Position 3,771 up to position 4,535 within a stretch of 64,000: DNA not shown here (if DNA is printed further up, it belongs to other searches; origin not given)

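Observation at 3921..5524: Tandem paralogous polytopic membrane proteins sharing a conserved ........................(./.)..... core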

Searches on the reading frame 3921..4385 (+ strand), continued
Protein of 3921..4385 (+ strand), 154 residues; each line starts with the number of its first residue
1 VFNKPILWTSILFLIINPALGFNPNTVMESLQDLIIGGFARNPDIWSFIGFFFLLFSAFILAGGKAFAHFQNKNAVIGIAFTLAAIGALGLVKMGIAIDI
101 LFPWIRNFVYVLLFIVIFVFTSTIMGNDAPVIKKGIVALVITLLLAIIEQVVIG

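Call 78: find_encoding_contigs(protein=P0025, flank=10000, max_places=1)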
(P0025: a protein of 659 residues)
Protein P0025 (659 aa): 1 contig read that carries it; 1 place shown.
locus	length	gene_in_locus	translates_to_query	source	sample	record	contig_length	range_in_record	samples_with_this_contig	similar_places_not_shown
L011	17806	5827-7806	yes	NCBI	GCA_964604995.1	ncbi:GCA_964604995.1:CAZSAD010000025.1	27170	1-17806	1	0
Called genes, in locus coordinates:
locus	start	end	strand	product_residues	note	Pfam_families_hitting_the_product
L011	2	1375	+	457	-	?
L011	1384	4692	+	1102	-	-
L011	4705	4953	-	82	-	-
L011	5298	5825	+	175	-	-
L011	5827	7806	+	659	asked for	-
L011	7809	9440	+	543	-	-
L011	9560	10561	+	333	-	-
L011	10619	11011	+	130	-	-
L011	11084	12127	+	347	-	-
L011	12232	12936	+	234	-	PF09754:PAC2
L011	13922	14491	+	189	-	-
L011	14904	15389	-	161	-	-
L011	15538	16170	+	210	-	PF03602:Cons_hypoth95, PF05175:MTS, PF06325:PrmA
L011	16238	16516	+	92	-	PF13656:RNA_pol_L_2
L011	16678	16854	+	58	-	-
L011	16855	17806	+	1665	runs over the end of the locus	-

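Call 79: find_encoding_contigs(protein=P0045, flank=10000, max_places=1)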
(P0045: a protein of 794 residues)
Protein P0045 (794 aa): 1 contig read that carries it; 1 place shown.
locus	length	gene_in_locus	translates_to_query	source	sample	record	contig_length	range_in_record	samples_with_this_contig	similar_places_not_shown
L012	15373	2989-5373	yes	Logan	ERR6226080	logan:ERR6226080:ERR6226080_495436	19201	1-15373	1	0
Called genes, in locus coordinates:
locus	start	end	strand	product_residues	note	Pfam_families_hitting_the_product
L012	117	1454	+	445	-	PF00171:Aldedh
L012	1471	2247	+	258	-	PF00696:AA_kinase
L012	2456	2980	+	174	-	PF12802:MarR_2, PF13412:HTH_24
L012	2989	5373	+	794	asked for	-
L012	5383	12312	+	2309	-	PF00535:Glycos_transf_2, PF10111:Glyco_tranf_2_2, PF02709:Glyco_transf_7C (weak), PF00534:Glycos_transf_1, PF13692:Glyco_trans_1_4, PF01510:Amidase_2, PF03816:LytR_cpsA_psr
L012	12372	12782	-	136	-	PF10130:PIN_2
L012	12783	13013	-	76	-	-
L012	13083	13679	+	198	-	-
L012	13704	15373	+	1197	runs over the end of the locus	-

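Call 80: find_encoding_contigs(protein=P0069, flank=10000, max_places=1)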
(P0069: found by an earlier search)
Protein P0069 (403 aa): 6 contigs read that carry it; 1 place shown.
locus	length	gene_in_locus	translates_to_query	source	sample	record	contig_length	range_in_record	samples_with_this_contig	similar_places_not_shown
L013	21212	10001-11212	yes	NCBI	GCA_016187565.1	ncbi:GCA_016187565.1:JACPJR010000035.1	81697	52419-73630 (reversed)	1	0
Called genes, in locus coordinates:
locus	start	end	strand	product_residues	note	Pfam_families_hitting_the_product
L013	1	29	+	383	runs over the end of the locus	PF13191:AAA_16 (faint)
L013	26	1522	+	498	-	-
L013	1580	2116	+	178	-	-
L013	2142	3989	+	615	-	-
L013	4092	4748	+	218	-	PF12840:HTH_20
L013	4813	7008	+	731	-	PF09826:Beta_propel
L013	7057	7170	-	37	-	PF04014:MazE_antitoxin (weak)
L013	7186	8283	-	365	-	PF00710:Asparaginase, PF17763:Asparaginase_C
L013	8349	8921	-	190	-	-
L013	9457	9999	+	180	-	-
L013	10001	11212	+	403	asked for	PF00691:OmpA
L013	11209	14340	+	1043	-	-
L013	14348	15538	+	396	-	-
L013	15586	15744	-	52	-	-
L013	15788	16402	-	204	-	PF01909:NTP_transf_2, PF18765:Polbeta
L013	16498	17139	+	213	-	PF22600:MTPAP-like_central (faint), PF01909:NTP_transf_2, PF18765:Polbeta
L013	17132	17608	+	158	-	PF05168:HEPN (faint)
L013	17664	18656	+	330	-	PF02355:SecD_SecF_C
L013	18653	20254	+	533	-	PF02355:SecD_SecF_C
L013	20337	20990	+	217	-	-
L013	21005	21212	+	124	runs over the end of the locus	PF00892:EamA (weak)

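Call 86: find_related_loci(query=A7, collection=genome_contigs, flank=4000)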
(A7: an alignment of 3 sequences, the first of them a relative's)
Query A7 (184 aa) in genome_contigs; peptide patterns used: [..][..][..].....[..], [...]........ (x = any residue, [..] = any of these).
426 stretches matched a pattern; 46 encode a relative of the query (tblastn E <= 1e-3); 46 distinct loci.
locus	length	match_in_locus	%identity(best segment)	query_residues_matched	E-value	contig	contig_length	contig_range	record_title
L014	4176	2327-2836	44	14-180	8e-40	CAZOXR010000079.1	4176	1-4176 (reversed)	MAG TPA_asm: uncultured Methanosarcinales archaeon isolate SRP077602_co2_341 genome assembly, contig: NODE_31774_length_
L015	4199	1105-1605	43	14-178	2e-39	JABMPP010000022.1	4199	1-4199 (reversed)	MAG: Candidatus Woesearchaeota archaeon isolate bin.305 k141_1576980, whole genome shotgun sequence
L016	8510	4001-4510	45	14-184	1e-38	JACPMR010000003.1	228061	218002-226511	MAG: Candidatus Woesearchaeota archaeon isolate NC_groundwater_554_Ag_S-0.1um_37_18 S35_SO-1_scaffold_100206, whole geno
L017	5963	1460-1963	42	14-179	9e-38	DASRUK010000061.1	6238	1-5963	MAG TPA_asm: Candidatus Nanoarchaeia archaeon isolate SMAG_U8018 k141_1721653, whole genome shotgun sequence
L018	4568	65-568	40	14-179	2e-37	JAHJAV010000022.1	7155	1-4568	MAG: Nanoarchaeota archaeon isolate Modern_marine.mb.228 Modern_marine.mb.228_k141_408489, whole genome shotgun sequence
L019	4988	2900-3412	41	14-184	4e-37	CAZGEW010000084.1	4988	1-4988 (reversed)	MAG TPA_asm: uncultured Methanosarcinales archaeon isolate binchicken_co144_1089 genome assembly, contig: NODE_34939_len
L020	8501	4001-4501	41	14-181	4e-37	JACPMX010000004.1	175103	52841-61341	MAG: Candidatus Woesearchaeota archaeon isolate NC_groundwater_560_Ag_S-0.1um_42_26 S35_SO-1_scaffold_86507, whole genom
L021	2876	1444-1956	42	12-179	6e-37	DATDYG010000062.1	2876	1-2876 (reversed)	MAG TPA_asm: Candidatus Bilamarchaeaceae archaeon isolate SMAG_U8159 k141_1569730, whole genome shotgun sequence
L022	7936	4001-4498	42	14-179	2e-36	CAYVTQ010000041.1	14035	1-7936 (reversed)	MAG TPA_asm: uncultured Methanosarcinales archaeon isolate binchicken_co227_1181 genome assembly, contig: NODE_8102_leng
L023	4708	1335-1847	43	14-184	4e-36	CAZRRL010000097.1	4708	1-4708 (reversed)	MAG TPA_asm: uncultured Methanosarcinales archaeon isolate binchicken_co251_826 genome assembly, contig: NODE_26343_leng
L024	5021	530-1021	42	14-178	9e-36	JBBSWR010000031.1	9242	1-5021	MAG: Nanoarchaeota archaeon isolate H43-bin135_1 H43_bin135_1_000000000031, whole genome shotgun sequence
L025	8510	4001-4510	40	14-184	7e-36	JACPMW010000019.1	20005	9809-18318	MAG: Candidatus Woesearchaeota archaeon isolate NC_groundwater_559_Ag_S-0.1um_40_64 S35_SO-1_scaffold_142364, whole geno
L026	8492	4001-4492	41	14-175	8e-36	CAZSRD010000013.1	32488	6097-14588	MAG TPA_asm: uncultured Methanosarcinales archaeon isolate SRP178699_co1_479 genome assembly, contig: NODE_1406_length_3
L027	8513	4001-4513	41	14-184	2e-35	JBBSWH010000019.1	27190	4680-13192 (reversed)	MAG: Nanoarchaeota archaeon isolate H52-bin084_1 H52_bin084_1_000000000019, whole genome shotgun sequence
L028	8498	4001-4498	43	14-179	4e-34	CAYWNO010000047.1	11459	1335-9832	MAG TPA_asm: uncultured Methanosarcinales archaeon isolate SRP178908_co1_9 genome assembly, contig: NODE_4097_length_114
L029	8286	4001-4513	41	14-184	4e-34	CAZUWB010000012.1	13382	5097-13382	MAG TPA_asm: uncultured Methanosarcinales archaeon isolate binchicken_co125_976 genome assembly, contig: NODE_9391_lengt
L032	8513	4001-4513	38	14-184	2e-33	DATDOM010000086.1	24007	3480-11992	MAG TPA_asm: Candidatus Nanoarchaeia archaeon isolate SMAG_U7894 k141_193657, whole genome shotgun sequence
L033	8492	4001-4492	41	14-178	2e-33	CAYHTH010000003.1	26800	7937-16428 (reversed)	MAG TPA_asm: uncultured Methanosarcinales archaeon isolate ERP119705_co14_301 genome assembly, contig: NODE_1479_length_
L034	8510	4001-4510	40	14-184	4e-33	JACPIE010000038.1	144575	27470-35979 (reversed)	MAG: Candidatus Woesearchaeota archaeon isolate NC_groundwater_432_Ag_B-0.1um_40_22 GD18-4_B1_scaffold_2143458, whole ge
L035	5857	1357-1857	42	14-181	1e-32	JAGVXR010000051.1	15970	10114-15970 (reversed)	Candidatus Woesearchaeota archaeon isolate RIFCSPHIGHO2_01_FULL_38_11 rifcsphigho2_01_scaffold_8335, whole genome shotgu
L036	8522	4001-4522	38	10-181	1e-32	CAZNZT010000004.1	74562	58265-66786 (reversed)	MAG TPA_asm: uncultured Methanosarcinales archaeon isolate binchicken_co256_988 genome assembly, contig: NODE_265_length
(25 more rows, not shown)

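Call 91: search_protein_families(library=pfam, proteins=[L035:1872-2429:+, L025:4515-4955:+, L019:3418-4011:+, L034:7104-8510:+, L018:574-1914:+], max_evalue=0.01)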
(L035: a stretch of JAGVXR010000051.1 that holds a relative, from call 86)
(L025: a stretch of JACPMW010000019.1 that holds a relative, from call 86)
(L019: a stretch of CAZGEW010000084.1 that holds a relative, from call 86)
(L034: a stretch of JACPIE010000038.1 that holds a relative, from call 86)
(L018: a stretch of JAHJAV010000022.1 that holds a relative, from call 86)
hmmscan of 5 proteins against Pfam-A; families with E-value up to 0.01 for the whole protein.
L035:1872-2429:+ (186 aa): 0 families

L025:4515-4955:+ (147 aa): 0 families

L019:3418-4011:+ (198 aa): 0 families

L034:7104-8510:+ (469 aa): 0 families

L018:574-1914:+ (447 aa): 6 families
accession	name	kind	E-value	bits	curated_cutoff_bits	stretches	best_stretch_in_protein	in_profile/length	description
PF13749.12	HATPase_c_4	-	1.6e-23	82.9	26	1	284-368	1-89/89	Putative ATP-dependent DNA helicase recG C-terminal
PF04326.19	SLFN_AlbA_2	-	5.1e-17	62.9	25.3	1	14-117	1-118/118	Schlafen, AlbA_2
PF13412.12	HTH_24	-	1.2e-07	31.7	21.9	1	389-433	4-48/48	Winged helix-turn-helix DNA-binding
PF08279.18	HTH_11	-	0.00068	19.9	25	1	390-435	2-46/55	HTH domain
PF01047.28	MarR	-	0.002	18.4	24.6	0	386-434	1-49/59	MarR family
PF08280.17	HTH_Mga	-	0.0036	17.7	23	1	384-428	1-45/59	M protein trans-acting positive regulator (MGA) HTH domain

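Call 94: search_protein_families(library=pfam, proteins=[L016:4491-8510:+, L028:4526-8497:+, L033:4491-8492:+, L032:4494-8513:+, L026:4492-7758:+, L029:4491-8228:+, L036:4504-8463:+, L023:1825-4707:+], max_evalue=0.001)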
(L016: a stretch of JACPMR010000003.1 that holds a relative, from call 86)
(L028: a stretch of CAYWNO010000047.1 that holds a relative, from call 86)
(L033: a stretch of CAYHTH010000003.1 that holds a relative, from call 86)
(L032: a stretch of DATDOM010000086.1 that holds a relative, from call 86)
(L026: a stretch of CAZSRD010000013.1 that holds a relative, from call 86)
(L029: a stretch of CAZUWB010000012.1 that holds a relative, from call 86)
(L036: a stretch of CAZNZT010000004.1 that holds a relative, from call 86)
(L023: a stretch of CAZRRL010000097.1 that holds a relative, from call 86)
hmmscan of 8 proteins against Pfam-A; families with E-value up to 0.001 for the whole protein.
L016:4491-8510:+ (1340 aa): 1 family
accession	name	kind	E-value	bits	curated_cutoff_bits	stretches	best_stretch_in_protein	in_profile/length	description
PF00112.29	Peptidase_C1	-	9.2e-09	36.1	20.7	1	843-1065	15-205/220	Papain family cysteine protease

L028:4526-8497:+ (1324 aa): 4 families
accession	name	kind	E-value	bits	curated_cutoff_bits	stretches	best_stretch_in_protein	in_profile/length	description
PF00112.29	Peptidase_C1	-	2.1e-13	51.3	20.7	1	660-793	76-204/220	Papain family cysteine protease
PF00801.26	PKD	-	6.8e-11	42.4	23.5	1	1088-1160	6-80/80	PKD domain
PF18911.6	PKD_4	-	1e-06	29.1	27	1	1092-1160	16-83/85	PKD domain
PF03051.21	Peptidase_C1_2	-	0.00085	18.7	22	0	744-792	356-398/438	Peptidase C1-like family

L033:4491-8492:+ (1334 aa): 0 families

L032:4494-8513:+ (1340 aa): 3 families
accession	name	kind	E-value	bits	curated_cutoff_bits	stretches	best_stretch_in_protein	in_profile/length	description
PF13439.12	Glyco_transf_4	-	2.1e-08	34.8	28.5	1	1090-1214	66-167/170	Glycosyltransferase Family 4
PF00534.26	Glycos_transf_1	-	2.2e-07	31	26.4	1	1239-1333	14-102/172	Glycosyl transferases group 1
PF13579.12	Glyco_trans_4_4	-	0.00075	20.3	29.7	0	1088-1212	63-158/158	Glycosyl transferase 4-like domain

L026:4492-7758:+ (1089 aa): 1 family
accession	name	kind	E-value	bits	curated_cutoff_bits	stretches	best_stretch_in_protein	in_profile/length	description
PF00801.26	PKD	-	2.1e-05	24.8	23.5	0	601-671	9-70/80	PKD domain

L029:4491-8228:+ (1246 aa): 0 families

L036:4504-8463:+ (1320 aa): 2 families
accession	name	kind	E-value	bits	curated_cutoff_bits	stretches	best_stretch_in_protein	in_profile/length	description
PF05491.19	RuvB_C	-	0.00033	21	24.7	0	382-410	6-34/72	RuvB C-terminal winged helix domain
PF20878.2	REST_helical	-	0.00061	20.4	27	0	506-539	13-45/65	Helical region in REST corepressor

L023:1825-4707:+ (961 aa): 1 family
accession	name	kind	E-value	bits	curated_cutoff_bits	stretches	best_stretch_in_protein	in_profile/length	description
PF00112.29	Peptidase_C1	-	6.6e-10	39.9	20.7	1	746-791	164-201/220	Papain family cysteine protease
